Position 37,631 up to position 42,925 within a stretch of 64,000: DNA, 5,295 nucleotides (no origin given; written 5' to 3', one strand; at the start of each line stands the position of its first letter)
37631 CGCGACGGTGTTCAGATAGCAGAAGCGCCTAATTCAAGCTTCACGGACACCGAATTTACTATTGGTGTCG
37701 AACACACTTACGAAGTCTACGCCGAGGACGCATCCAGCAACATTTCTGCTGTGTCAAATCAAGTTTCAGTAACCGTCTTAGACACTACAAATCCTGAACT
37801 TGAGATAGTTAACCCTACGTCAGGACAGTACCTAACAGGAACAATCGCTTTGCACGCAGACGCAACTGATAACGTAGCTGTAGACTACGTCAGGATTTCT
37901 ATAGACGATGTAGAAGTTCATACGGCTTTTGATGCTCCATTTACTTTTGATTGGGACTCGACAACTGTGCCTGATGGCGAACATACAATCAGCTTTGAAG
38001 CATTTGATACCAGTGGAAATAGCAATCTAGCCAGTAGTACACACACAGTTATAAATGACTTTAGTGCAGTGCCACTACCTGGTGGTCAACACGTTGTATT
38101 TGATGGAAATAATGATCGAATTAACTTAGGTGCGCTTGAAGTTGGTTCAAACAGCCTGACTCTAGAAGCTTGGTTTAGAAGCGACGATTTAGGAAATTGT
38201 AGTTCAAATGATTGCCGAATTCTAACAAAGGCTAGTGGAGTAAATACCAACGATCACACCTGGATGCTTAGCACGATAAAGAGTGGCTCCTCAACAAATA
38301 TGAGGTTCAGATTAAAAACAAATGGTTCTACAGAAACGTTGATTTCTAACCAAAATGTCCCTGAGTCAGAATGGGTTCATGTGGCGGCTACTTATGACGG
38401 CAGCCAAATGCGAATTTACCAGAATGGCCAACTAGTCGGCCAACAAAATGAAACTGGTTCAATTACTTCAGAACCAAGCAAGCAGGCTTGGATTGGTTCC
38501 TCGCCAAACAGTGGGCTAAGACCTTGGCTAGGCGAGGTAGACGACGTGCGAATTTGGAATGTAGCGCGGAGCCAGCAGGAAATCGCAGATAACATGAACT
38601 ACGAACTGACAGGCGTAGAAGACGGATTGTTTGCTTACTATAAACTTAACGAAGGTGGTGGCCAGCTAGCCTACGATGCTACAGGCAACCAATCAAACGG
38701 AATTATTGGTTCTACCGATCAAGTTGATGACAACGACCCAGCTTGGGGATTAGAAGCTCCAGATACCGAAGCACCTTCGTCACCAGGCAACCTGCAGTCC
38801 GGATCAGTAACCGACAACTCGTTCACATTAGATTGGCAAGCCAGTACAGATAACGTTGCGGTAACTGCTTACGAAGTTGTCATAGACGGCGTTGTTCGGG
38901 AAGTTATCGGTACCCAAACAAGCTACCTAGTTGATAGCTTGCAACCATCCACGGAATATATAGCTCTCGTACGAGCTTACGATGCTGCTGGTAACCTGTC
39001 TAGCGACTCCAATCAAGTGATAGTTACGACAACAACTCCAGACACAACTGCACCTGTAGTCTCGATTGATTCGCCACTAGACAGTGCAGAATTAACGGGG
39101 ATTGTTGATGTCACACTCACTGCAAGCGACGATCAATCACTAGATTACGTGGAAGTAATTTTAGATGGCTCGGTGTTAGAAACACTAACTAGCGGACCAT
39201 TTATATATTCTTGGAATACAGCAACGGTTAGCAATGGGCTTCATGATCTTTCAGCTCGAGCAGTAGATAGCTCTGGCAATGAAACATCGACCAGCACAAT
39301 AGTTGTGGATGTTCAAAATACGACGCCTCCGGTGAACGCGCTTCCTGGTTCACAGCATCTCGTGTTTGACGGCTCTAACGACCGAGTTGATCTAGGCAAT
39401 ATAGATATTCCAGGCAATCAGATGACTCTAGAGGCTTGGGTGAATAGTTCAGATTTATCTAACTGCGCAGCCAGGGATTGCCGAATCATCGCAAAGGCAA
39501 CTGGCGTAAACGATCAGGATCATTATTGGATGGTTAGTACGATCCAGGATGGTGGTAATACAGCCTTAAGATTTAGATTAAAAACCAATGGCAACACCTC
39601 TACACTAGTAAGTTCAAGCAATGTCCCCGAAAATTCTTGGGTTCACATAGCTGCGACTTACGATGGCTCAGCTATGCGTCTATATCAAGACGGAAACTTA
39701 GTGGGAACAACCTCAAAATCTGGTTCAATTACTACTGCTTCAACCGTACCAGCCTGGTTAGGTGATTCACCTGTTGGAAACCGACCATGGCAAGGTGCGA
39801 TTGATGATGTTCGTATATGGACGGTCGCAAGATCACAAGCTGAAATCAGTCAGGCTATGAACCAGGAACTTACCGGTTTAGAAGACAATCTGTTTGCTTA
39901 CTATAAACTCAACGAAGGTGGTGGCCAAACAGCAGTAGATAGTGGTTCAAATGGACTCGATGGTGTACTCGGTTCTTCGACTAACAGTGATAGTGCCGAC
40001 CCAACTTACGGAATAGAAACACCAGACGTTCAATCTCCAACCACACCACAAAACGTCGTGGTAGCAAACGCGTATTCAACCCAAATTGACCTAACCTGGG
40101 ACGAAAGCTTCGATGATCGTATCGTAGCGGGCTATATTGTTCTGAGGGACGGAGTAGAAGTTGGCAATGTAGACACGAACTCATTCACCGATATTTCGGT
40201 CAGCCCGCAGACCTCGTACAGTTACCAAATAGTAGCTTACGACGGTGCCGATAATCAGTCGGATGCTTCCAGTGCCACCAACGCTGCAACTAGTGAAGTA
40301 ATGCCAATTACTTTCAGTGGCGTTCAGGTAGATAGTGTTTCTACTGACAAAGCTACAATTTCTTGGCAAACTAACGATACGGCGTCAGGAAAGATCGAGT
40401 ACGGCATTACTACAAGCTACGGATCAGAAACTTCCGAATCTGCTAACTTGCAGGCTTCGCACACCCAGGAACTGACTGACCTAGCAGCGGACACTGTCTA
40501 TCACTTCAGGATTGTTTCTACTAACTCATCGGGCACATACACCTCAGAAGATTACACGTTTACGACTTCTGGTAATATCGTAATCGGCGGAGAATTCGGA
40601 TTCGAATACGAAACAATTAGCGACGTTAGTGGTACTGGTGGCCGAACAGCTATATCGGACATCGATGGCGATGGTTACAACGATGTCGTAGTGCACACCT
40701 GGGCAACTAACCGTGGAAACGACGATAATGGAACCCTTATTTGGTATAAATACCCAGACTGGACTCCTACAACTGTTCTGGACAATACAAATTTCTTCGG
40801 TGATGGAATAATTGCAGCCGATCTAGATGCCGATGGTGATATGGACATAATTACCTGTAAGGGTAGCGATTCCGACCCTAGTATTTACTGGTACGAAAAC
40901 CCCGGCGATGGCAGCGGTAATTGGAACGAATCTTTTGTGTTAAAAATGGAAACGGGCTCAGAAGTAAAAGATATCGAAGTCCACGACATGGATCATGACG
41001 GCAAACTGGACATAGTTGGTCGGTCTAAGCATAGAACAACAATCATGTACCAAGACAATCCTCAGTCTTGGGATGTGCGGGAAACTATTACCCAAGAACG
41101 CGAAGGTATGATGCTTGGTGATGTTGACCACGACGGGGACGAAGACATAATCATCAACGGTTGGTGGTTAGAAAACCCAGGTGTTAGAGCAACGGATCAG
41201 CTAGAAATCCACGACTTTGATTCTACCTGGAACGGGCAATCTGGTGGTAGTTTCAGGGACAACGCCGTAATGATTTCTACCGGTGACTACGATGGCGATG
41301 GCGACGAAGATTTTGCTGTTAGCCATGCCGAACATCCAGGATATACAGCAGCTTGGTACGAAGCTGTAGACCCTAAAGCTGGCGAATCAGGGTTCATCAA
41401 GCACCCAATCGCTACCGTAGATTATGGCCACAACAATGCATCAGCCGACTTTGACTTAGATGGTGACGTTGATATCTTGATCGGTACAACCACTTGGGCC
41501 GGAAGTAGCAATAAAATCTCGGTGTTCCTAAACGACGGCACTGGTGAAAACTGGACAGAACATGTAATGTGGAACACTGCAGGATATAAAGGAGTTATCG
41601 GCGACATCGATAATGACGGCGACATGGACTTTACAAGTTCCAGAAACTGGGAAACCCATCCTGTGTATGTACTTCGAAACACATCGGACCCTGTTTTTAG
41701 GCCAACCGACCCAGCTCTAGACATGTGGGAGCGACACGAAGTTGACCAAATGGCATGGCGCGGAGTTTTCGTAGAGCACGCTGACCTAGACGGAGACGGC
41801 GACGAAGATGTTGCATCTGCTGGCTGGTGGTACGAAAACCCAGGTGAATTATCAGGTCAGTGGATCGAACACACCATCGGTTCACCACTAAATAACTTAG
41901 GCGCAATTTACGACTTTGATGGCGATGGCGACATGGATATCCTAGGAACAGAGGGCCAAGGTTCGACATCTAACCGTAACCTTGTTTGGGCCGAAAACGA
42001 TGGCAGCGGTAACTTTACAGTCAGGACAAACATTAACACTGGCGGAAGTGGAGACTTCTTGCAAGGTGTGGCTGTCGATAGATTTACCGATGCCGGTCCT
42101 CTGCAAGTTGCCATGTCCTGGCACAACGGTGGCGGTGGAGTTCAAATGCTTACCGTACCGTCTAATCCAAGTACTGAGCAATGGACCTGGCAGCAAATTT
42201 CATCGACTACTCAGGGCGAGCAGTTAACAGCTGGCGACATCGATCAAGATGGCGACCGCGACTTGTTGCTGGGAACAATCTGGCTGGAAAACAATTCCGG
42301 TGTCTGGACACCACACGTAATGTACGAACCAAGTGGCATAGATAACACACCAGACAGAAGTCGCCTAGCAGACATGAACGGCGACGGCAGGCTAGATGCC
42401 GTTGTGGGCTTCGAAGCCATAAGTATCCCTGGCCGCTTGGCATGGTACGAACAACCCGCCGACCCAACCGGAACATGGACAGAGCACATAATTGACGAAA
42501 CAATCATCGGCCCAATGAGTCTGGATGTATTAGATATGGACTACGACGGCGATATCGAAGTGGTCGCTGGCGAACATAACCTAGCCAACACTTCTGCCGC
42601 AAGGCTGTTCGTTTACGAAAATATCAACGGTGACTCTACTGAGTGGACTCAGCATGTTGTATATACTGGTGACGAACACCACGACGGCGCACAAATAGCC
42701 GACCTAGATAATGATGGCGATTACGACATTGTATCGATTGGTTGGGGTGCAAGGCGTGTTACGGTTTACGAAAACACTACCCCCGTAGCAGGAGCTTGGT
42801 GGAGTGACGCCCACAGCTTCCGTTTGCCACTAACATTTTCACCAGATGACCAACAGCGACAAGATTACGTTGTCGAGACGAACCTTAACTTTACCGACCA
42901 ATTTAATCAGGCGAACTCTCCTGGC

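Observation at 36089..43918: Giant 2.6k-aa surface protein combining three LamG lectin-like modules, FN3/Ig domains and a double FG-GAP beta-propeller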

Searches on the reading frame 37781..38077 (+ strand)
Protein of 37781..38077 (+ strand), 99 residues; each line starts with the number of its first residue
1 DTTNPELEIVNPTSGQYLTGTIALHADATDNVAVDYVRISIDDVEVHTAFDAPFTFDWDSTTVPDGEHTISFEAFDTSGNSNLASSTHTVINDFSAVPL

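Call 50: search_protein_families(library=pfam, proteins=[window:37781-38077:+], max_evalue=0.001)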
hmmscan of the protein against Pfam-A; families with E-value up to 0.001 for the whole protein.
window:37781-38077:+ (99 aa): 2 families
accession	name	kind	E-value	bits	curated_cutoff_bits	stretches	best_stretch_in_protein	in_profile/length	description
PF17957.7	Big_7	-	1.2e-16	61.6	24.1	1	5-71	1-69/70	Bacterial Ig domain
PF19077.6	Big_13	-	0.00074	20.4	27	1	33-88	39-97/102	Bacterial Ig-like domain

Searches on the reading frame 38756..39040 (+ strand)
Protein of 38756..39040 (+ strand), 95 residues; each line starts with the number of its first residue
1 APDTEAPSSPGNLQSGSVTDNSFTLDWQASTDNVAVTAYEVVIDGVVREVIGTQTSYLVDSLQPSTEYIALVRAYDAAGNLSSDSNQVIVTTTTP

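Call 50: search_protein_families(library=pfam, proteins=[window:38756-39040:+], max_evalue=0.001)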
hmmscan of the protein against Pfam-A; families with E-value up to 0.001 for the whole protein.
window:38756-39040:+ (95 aa): 1 family
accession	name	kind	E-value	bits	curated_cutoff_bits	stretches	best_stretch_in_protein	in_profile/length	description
PF00041.27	fn3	-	3.1e-12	47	25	1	8-89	1-82/84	Fibronectin type III domain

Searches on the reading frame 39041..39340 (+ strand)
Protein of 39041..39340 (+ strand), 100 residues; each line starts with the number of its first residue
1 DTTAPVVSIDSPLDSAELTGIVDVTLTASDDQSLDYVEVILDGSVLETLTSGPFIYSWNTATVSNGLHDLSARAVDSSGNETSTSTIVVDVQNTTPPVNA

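Call 50: search_protein_families(library=pfam, proteins=[window:39041-39340:+], max_evalue=0.001)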
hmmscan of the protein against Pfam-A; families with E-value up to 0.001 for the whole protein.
window:39041-39340:+ (100 aa): 3 families
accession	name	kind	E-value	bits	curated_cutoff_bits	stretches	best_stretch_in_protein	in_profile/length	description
PF17957.7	Big_7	-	1e-15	58.5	24.1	1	5-72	1-70/70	Bacterial Ig domain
PF19077.6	Big_13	-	0.00066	20.6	27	1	23-90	28-101/102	Bacterial Ig-like domain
PF13750.12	Big_3_3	-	0.00077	19.6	27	0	55-98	4-48/157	Bacterial Ig-like domain (group 3)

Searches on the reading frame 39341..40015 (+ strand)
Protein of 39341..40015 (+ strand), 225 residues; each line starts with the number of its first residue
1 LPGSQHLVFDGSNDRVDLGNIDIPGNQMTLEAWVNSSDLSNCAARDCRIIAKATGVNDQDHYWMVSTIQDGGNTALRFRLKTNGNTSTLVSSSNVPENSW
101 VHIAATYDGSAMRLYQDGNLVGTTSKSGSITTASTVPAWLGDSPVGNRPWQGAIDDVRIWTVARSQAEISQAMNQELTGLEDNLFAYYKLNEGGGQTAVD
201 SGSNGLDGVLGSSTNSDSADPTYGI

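Call 64: search_solved_structures(query=window:39341-40015:+, max_evalue=0.01)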
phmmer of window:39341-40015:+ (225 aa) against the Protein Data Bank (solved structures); distinct sequences matched with E-value up to 0.01: 8.
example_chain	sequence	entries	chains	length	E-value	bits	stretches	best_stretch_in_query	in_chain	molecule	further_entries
8a7d_C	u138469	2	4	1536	1.5e-12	50.7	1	2-173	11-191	Pappalysin-1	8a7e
7y5n_C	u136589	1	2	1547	1.6e-12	50.7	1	2-173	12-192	Pappalysin-1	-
7ufg_A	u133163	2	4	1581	1.6e-12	50.6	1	2-173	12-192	Pappalysin-1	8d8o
8hgg_C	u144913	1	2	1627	1.7e-12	50.6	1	2-173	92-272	Pappalysin-1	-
7y5q_A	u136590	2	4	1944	2e-12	50.4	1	2-173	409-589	Maltose/maltodextrin-binding periplasmic protein,Pappalysin-1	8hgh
8sl1_A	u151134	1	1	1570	3.2e-08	36.6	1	8-179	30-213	Pappalysin-2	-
4dqa_A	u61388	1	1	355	7.1e-06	28.9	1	73-198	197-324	uncharacterized protein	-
4qvs_A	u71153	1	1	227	0.007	19.1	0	67-170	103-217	S-layer domain-containing protein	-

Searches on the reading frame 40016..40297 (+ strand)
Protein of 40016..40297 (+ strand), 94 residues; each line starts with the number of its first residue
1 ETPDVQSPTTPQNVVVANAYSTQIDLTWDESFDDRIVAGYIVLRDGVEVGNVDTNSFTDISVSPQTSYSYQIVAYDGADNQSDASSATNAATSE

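Call 50: search_protein_families(library=pfam, proteins=[window:40016-40297:+], max_evalue=0.001)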
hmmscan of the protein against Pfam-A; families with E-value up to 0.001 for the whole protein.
window:40016-40297:+ (94 aa): 1 family
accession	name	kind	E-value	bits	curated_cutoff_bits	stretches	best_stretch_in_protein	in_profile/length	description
PF00041.27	fn3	-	3.9e-05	24.2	25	1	10-81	2-75/84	Fibronectin type III domain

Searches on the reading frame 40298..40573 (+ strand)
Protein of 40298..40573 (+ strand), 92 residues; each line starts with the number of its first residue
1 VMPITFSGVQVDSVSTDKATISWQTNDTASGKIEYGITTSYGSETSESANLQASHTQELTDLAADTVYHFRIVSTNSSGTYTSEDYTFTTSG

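Call 50: search_protein_families(library=pfam, proteins=[window:40298-40573:+], max_evalue=0.001)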
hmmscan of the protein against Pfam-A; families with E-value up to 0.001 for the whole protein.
window:40298-40573:+ (92 aa): 3 families
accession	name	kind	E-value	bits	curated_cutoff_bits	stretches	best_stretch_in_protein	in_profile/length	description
PF16656.11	Pur_ac_phosph_N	-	4.1e-08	34.1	30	1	12-90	9-93/93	Purple acid Phosphatase, N-terminal domain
PF00041.27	fn3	-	1.5e-06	28.8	25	1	8-83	5-77/84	Fibronectin type III domain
PF16893.11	fn3_2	-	0.00016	22.2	27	1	10-89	9-88/89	Fibronectin type III domain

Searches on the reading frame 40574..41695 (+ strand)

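Call 50: search_protein_families(library=pfam, proteins=[window:40574-41695:+], max_evalue=0.001)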
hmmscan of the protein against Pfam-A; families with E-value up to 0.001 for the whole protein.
window:40574-41695:+ (374 aa): 2 families
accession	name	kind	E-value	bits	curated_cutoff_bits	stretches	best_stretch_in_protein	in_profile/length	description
PF13517.12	FG-GAP_3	-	1.4e-23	83.6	26.9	4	83-148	1-60/61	FG-GAP-like repeat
PF01839.29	FG-GAP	-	1.4e-16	60.4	22.1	0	234-249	5-20/37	FG-GAP repeat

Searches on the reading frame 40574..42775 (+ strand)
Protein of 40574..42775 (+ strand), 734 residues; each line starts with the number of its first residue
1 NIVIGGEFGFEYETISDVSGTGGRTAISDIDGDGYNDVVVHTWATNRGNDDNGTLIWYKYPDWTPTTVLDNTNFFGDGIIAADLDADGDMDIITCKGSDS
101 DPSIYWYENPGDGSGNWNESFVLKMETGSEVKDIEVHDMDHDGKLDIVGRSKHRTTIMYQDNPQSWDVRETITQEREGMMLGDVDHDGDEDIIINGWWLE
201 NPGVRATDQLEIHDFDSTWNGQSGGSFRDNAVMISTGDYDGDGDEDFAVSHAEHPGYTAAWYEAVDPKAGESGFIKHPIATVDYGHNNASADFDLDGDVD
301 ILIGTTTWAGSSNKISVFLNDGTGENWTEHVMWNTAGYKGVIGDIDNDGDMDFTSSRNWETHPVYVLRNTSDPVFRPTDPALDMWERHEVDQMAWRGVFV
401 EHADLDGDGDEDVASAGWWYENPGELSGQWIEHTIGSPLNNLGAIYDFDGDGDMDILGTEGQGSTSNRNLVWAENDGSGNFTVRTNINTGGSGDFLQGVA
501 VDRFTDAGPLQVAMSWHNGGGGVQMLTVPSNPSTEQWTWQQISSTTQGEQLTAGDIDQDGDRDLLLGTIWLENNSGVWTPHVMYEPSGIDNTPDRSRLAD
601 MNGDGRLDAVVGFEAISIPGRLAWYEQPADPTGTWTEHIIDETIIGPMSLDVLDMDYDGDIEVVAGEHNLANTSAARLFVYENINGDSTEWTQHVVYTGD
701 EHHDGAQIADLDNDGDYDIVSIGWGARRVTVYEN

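Call 63: search_solved_structures(query=window:40574-42775:+, max_evalue=0.001)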
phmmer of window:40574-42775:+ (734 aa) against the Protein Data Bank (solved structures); distinct sequences matched with E-value up to 0.001: 1.
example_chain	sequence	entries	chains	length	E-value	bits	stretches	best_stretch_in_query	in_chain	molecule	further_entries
9etn_A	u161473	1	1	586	5.1e-07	31.8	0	170-248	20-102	Cartilage acidic protein 1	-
